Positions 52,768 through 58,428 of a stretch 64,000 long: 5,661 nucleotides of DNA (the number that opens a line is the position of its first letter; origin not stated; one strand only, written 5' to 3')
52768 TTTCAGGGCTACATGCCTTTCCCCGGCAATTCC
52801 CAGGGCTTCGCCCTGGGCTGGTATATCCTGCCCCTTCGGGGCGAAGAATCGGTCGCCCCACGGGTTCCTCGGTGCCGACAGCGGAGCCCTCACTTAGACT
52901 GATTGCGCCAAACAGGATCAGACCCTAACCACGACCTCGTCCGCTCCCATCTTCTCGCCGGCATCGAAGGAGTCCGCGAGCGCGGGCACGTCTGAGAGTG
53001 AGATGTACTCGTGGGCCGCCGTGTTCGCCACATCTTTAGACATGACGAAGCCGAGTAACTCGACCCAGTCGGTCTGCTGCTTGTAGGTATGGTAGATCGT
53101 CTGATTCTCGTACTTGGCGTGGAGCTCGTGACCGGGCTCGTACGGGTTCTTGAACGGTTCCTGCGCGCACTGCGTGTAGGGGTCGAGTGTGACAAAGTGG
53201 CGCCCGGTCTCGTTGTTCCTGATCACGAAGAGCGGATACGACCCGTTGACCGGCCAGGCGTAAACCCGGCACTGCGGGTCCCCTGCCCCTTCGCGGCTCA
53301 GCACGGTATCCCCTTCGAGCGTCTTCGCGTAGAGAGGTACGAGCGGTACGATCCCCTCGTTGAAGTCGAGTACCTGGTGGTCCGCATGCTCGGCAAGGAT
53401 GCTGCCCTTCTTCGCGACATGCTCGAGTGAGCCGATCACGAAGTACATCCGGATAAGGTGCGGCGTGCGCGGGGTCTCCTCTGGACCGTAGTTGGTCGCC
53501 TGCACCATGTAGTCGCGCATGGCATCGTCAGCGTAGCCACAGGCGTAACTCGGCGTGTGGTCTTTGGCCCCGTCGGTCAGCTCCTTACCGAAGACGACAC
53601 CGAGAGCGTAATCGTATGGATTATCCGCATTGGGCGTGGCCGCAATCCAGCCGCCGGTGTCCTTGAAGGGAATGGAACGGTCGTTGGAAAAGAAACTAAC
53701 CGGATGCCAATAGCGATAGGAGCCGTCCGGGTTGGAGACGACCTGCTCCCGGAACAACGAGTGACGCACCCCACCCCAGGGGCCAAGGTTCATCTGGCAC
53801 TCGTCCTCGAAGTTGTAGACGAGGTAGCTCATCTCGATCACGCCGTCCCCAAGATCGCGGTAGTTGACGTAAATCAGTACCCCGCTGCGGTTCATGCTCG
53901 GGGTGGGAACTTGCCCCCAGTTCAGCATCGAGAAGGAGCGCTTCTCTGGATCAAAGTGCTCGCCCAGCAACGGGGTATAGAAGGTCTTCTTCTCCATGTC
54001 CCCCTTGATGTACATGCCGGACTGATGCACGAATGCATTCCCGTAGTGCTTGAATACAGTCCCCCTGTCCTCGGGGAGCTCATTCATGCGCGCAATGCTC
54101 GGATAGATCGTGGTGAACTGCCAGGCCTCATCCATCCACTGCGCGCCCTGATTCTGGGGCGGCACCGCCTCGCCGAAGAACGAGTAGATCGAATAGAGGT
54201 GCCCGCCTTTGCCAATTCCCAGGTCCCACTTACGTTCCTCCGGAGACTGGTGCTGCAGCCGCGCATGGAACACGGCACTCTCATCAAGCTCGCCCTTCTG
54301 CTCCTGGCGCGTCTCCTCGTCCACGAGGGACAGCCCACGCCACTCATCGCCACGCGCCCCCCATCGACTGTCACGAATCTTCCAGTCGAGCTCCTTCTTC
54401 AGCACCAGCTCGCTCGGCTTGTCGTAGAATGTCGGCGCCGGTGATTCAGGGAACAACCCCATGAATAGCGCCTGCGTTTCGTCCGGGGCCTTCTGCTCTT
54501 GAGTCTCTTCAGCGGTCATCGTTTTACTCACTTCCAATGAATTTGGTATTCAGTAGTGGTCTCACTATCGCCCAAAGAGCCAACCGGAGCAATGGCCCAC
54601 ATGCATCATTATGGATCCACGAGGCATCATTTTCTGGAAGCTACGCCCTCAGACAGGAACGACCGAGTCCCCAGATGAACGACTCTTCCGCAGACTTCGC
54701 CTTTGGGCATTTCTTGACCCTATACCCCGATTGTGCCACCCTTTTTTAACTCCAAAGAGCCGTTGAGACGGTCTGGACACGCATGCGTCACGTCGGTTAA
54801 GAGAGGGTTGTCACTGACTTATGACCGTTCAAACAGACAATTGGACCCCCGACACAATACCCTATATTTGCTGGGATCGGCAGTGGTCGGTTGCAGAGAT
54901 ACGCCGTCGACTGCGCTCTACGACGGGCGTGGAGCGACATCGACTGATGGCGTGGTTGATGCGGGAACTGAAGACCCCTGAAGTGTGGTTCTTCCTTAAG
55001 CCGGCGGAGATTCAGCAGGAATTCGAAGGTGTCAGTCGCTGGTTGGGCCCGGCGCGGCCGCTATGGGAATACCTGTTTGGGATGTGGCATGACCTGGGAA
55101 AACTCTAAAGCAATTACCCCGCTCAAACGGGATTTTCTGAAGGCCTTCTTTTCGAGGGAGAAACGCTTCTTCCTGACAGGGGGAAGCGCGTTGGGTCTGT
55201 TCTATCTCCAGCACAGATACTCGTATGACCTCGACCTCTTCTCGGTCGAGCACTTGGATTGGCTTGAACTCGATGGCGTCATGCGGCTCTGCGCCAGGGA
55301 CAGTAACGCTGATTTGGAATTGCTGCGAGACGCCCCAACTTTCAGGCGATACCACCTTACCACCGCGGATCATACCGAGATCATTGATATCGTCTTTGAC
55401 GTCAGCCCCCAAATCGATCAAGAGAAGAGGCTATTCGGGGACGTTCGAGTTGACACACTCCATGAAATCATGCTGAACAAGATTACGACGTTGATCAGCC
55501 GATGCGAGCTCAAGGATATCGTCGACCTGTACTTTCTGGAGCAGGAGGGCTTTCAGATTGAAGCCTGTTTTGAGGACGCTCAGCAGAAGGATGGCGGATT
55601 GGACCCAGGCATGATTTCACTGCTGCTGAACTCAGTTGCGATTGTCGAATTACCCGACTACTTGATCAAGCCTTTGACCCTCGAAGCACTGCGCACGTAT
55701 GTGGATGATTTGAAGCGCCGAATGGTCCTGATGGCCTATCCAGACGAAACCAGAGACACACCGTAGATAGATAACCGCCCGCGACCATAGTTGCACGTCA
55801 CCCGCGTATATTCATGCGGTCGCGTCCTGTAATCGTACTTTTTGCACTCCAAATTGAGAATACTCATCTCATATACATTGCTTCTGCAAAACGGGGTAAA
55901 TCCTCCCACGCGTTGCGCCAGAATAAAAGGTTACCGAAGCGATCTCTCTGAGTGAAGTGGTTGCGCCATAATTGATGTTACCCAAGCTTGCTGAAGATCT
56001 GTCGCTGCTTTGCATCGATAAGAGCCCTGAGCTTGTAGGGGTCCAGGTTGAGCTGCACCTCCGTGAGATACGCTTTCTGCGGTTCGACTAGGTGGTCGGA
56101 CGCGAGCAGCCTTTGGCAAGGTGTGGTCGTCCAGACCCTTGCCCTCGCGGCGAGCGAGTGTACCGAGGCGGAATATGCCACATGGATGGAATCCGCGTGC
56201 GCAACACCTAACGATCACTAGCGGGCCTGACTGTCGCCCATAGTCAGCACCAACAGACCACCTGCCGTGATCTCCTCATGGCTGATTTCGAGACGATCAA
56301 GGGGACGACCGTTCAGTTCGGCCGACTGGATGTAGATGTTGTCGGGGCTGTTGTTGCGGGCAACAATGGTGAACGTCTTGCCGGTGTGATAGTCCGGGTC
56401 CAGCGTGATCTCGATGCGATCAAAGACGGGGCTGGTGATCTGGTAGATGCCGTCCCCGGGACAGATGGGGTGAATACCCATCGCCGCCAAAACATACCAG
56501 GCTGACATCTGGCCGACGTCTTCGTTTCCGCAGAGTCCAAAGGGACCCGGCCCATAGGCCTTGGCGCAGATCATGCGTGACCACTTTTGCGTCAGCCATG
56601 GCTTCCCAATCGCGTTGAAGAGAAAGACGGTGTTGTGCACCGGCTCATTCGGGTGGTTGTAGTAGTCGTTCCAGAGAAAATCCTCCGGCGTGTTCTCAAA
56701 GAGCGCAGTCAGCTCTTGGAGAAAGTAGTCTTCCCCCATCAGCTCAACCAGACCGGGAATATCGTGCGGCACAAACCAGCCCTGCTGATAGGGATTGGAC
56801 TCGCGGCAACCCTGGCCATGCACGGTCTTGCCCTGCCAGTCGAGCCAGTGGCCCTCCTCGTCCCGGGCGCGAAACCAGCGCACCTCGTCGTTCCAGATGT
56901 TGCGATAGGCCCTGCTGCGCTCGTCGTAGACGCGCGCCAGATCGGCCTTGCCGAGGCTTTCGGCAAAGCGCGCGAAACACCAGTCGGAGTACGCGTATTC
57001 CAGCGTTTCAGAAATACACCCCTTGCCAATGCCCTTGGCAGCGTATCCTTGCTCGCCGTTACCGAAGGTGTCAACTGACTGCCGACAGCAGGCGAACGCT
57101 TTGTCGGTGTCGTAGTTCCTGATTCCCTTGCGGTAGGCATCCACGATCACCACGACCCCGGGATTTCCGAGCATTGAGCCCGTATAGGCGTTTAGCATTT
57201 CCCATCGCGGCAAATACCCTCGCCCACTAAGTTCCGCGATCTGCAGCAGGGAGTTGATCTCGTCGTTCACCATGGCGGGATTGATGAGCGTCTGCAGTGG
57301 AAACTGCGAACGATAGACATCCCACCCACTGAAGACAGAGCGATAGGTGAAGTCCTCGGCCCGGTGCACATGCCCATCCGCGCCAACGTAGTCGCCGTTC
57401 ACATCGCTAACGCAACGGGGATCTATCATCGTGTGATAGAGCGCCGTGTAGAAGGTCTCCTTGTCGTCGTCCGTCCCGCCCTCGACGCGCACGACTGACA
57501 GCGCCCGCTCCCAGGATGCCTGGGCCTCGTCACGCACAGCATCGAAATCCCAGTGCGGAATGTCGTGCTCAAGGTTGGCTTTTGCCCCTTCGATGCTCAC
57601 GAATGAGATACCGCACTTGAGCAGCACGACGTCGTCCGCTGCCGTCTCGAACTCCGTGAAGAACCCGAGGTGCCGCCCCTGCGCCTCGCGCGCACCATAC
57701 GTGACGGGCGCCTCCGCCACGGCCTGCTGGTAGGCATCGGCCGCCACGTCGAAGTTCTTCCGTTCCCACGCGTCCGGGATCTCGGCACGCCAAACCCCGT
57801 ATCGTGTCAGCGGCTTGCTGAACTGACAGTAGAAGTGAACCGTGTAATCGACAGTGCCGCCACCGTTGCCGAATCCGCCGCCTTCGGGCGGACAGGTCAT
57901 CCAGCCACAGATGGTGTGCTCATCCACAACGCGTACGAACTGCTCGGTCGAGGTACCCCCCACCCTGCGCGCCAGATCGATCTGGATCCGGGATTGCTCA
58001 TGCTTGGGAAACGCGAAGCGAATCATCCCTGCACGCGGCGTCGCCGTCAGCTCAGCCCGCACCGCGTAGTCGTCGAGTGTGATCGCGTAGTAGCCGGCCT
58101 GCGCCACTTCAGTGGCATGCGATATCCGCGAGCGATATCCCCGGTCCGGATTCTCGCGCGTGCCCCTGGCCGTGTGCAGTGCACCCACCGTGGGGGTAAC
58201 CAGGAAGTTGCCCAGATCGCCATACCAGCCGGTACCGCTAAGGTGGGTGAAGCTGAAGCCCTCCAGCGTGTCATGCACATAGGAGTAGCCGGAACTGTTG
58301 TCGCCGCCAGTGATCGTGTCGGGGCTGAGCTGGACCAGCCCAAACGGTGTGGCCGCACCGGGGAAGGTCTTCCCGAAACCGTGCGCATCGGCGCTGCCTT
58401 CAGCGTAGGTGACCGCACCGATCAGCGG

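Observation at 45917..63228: Phased TGCATCA(Y) direct repeats mark six promoter regions of the glycan block: candidate AraC/XylS-type operator defining one regulon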

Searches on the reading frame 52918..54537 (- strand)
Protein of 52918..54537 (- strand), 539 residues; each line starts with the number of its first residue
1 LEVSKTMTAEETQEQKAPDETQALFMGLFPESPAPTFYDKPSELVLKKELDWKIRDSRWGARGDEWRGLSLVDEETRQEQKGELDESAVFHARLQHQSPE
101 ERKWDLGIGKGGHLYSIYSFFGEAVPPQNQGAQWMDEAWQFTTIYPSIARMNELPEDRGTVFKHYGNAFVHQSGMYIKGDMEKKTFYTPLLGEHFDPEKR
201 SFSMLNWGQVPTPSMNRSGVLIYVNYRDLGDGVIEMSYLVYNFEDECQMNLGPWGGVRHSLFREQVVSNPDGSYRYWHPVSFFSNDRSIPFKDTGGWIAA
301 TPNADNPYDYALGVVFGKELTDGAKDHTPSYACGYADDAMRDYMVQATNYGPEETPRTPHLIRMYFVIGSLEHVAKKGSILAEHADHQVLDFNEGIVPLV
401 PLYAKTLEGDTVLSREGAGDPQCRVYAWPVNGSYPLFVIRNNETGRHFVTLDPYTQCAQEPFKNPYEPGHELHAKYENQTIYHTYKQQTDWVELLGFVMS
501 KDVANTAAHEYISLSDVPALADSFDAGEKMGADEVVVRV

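Call 5: search_protein_families(library=pfam, proteins=[window:52918-54537:-])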
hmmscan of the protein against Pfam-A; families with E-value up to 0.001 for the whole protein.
window:52918-54537:- (539 aa): 0 families

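Call 49: search_protein_families(library=ncbifam, proteins=[window:52918-54519:-], max_evalue=0.01)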
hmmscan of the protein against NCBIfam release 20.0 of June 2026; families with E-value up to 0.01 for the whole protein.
window:52918-54519:- (533 aa): 0 families

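Call 68: search_solved_structures(query=window:52918-54519:-, max_evalue=0.01)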
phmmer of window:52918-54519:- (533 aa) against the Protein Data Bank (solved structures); distinct sequences matched with E-value up to 0.01: 2.
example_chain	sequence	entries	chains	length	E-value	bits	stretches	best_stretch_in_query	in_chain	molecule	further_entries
8jd7_A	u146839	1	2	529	4.8e-61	210.1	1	77-502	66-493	endo-1,3-fucanase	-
9k1g_A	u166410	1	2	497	2.2e-29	105.6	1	80-314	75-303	endo-1.3-fucanase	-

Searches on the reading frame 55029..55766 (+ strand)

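Call 7: search_protein_families(library=pfam, proteins=[window:55029-55766:+])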
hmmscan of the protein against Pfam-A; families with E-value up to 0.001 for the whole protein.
window:55029-55766:+ (245 aa): 1 family
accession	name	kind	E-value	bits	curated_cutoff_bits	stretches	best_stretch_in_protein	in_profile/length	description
PF08843.17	AbiEii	-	1e-11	45.7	22.5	1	40-190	8-191/238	Nucleotidyl transferase AbiEii toxin, Type IV TA system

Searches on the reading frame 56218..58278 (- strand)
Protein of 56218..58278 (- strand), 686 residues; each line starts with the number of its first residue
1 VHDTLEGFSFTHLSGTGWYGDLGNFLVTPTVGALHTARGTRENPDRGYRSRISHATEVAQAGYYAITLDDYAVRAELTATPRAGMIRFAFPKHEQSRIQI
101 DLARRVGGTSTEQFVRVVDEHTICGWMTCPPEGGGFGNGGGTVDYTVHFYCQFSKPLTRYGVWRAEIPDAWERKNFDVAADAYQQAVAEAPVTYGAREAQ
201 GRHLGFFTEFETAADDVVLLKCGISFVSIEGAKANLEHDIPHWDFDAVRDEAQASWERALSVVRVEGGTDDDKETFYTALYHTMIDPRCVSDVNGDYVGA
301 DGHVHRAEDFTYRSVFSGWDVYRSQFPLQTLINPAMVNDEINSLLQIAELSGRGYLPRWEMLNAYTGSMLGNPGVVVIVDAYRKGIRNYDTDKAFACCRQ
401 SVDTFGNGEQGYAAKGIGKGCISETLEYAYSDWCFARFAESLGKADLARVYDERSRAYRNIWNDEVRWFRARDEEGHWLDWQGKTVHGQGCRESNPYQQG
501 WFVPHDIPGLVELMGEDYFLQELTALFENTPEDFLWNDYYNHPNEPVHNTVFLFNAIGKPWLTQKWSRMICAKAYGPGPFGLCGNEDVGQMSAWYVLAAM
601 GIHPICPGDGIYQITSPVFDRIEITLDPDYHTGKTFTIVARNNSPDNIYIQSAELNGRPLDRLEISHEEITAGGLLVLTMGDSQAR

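Call 5: search_protein_families(library=pfam, proteins=[window:56218-58278:-])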
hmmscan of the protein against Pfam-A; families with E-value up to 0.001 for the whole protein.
window:56218-58278:- (686 aa): 2 families
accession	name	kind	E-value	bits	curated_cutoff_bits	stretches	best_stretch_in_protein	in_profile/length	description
PF07971.18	Glyco_hydro_92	-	3.5e-152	508.1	24.6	1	231-682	1-464/464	Glycosyl hydrolase family 92 catalytic domain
PF17678.7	Glyco_hydro_92N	-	5.5e-50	170.8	34.5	1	3-225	46-236/236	Glycosyl hydrolase family 92 N-terminal domain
